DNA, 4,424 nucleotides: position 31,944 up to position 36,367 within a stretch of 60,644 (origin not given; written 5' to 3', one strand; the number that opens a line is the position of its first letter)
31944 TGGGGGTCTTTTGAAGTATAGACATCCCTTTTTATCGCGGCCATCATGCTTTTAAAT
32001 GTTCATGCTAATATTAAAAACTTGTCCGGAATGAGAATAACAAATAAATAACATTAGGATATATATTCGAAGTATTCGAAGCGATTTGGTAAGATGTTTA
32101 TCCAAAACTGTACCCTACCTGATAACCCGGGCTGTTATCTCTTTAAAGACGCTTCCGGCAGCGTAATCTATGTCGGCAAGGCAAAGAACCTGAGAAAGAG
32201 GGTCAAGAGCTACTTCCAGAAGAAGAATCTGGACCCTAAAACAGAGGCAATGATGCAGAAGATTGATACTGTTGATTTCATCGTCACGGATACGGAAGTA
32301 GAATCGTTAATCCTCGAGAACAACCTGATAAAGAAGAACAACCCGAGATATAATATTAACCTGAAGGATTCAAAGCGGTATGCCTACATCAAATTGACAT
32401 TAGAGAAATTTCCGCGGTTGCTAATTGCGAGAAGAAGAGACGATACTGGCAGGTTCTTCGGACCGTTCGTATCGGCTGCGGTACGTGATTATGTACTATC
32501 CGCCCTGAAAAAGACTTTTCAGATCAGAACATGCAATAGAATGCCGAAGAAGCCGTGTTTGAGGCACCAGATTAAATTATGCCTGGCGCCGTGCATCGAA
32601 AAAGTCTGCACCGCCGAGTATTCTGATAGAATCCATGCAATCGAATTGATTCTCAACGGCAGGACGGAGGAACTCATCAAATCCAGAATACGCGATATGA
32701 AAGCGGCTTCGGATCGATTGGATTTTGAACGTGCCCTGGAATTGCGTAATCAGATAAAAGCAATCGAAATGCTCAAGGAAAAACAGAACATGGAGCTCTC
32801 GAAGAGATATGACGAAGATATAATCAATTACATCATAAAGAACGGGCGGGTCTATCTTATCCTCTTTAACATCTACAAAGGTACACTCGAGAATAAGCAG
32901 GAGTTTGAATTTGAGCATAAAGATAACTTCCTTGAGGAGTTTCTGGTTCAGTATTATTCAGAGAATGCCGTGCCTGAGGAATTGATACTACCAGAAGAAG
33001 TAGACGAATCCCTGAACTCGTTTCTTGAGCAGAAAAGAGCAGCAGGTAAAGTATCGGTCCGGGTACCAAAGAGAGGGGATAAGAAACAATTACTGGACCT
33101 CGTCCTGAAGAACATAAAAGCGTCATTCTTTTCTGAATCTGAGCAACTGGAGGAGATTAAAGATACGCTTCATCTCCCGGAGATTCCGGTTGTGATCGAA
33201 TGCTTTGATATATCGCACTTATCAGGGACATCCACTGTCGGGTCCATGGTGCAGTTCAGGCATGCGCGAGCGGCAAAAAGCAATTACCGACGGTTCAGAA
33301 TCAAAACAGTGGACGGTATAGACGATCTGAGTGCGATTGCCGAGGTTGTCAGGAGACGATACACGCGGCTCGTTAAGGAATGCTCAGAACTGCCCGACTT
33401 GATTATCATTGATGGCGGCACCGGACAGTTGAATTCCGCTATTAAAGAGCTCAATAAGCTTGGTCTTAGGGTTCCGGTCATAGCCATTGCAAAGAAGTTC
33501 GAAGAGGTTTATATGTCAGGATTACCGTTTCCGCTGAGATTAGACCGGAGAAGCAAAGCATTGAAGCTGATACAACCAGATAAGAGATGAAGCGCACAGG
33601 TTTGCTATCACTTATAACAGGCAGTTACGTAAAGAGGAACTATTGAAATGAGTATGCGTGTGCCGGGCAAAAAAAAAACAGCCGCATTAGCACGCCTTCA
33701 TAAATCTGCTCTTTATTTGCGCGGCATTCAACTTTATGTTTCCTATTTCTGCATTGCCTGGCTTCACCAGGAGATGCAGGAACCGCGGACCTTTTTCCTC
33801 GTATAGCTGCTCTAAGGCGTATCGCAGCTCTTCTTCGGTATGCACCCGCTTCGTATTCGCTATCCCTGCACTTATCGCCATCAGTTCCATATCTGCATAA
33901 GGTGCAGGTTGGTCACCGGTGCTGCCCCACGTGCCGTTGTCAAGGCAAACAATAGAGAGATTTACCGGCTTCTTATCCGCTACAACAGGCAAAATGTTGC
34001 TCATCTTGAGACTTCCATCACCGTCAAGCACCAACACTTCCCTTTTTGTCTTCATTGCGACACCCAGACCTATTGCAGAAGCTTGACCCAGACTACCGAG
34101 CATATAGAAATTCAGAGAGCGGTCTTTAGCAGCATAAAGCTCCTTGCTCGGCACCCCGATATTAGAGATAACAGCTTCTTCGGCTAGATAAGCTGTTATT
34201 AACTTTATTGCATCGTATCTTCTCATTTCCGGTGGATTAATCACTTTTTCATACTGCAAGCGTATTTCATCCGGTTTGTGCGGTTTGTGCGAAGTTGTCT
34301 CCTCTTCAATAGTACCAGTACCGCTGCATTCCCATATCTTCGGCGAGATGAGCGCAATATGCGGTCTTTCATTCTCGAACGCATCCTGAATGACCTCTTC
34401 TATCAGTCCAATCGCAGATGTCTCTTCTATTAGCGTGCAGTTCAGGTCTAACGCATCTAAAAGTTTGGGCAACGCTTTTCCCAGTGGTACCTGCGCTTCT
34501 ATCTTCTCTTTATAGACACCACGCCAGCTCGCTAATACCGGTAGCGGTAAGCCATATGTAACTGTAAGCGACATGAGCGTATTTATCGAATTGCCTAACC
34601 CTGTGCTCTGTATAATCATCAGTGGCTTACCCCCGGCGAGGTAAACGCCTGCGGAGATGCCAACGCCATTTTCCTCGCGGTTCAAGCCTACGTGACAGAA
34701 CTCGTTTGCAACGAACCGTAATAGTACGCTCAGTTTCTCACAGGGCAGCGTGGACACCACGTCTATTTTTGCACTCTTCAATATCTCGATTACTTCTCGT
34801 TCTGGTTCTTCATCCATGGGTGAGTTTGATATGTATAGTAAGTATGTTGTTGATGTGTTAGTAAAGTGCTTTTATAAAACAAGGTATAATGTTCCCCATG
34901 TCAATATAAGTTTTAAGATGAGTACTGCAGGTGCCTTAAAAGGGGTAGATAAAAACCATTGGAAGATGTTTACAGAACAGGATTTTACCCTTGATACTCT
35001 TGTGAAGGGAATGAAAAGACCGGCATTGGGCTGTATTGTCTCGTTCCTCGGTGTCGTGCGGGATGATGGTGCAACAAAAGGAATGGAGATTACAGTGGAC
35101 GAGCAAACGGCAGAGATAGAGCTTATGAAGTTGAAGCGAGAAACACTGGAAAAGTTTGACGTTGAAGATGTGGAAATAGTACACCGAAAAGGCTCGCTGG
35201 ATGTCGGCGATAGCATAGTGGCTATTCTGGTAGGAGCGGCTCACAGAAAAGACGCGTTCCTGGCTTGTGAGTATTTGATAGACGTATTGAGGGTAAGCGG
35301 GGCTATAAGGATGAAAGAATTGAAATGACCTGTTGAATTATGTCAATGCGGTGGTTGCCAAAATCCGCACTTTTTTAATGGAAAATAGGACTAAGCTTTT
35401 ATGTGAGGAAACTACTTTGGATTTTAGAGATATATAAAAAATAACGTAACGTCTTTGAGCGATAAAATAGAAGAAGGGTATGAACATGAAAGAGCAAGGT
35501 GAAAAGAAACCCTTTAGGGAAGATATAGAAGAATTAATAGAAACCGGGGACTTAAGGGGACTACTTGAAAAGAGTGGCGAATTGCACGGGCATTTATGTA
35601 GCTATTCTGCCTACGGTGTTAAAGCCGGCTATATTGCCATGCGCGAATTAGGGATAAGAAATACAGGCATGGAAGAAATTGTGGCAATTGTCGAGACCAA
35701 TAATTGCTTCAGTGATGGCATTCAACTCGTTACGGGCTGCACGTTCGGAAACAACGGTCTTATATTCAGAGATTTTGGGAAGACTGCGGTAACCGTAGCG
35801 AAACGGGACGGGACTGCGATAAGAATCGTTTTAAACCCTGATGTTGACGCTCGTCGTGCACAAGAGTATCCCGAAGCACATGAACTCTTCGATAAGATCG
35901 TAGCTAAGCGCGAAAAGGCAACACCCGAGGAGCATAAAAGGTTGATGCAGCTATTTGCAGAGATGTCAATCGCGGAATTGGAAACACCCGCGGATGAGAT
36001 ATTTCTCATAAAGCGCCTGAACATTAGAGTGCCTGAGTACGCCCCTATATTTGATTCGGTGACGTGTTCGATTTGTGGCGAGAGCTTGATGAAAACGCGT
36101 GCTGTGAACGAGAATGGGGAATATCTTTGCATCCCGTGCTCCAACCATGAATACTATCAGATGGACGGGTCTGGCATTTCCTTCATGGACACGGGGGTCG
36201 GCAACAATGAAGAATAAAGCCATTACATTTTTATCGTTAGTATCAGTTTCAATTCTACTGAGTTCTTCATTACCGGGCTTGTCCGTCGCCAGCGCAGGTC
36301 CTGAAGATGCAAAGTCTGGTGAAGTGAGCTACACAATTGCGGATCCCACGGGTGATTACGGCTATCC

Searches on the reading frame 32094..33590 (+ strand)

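Call 8: search_protein_families(library=pfam, proteins=[window:32094-33590:+], max_evalue=0.001)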
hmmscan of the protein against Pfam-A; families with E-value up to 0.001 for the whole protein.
window:32094-33590:+ (498 aa): 4 families
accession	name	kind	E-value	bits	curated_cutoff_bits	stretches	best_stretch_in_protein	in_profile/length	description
PF08459.17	UvrC_RNaseH_dom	-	1.3e-44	152.3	22.3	1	357-494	2-148/159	UvrC RNAse H endonuclease domain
PF22920.2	UvrC_RNaseH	-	3.4e-23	82.2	24.3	1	240-344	1-112/116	UvrC Ribonuclease H-like domain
PF01541.30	GIY-YIG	-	3.9e-11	43.5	22.6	1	12-87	2-78/78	GIY-YIG catalytic domain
PF02151.25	UVR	-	5e-07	29.7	21.5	1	193-225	2-34/36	UvrB/uvrC motif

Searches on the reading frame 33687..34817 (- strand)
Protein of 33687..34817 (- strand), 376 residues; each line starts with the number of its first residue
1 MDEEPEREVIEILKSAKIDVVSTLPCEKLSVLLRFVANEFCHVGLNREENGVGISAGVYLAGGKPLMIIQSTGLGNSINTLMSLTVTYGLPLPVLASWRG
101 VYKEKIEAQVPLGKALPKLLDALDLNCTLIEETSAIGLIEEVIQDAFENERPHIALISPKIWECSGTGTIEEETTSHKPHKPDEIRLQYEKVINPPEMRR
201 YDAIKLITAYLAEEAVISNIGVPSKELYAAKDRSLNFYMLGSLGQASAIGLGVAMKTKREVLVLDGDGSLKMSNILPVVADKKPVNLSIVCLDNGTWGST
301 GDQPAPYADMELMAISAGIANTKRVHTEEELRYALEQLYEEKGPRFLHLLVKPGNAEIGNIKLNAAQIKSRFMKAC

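Call 8: search_protein_families(library=pfam, proteins=[window:33687-34817:-], max_evalue=0.001)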
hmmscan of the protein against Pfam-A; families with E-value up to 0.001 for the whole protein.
window:33687-34817:- (376 aa): 2 families
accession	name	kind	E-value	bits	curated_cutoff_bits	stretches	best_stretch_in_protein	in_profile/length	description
PF02775.26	TPP_enzyme_C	-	4.8e-13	49.6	21.9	1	232-348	19-150/151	Thiamine pyrophosphate enzyme, C-terminal TPP binding domain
PF02776.23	TPP_enzyme_N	-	7.9e-08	32.5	26.8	1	9-105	7-106/119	Thiamine pyrophosphate enzyme, N-terminal TPP binding domain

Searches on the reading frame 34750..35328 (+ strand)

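Call 8: search_protein_families(library=pfam, proteins=[window:34750-35328:+], max_evalue=0.001)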
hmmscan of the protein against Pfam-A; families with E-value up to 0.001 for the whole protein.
window:34750-35328:+ (192 aa): 1 family
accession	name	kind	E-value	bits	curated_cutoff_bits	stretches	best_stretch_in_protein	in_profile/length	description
PF02391.22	MoaE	-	1.2e-27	96.8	23.4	1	75-180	2-111/114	MoaE protein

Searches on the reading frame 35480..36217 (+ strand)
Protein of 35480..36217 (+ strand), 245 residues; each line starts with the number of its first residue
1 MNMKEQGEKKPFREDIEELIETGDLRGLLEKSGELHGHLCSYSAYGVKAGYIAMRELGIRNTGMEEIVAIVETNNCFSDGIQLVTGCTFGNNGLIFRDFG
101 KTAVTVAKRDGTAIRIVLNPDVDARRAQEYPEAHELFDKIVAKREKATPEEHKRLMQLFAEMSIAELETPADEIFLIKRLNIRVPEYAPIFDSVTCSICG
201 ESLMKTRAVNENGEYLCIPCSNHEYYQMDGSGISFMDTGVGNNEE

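Call 8: search_protein_families(library=pfam, proteins=[window:35480-36217:+], max_evalue=0.001)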
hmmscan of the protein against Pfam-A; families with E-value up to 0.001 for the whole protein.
window:35480-36217:+ (245 aa): 2 families
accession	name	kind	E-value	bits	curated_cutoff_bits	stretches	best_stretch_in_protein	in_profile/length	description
PF02663.19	FmdE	-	2.7e-37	128.3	22.9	1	35-175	1-132/133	FmdE, Molybdenum formylmethanofuran dehydrogenase operon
PF01258.23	zf-dskA_traR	-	0.00045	20.6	24.9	1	191-225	3-35/36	Prokaryotic dksA/traR C4-type zinc finger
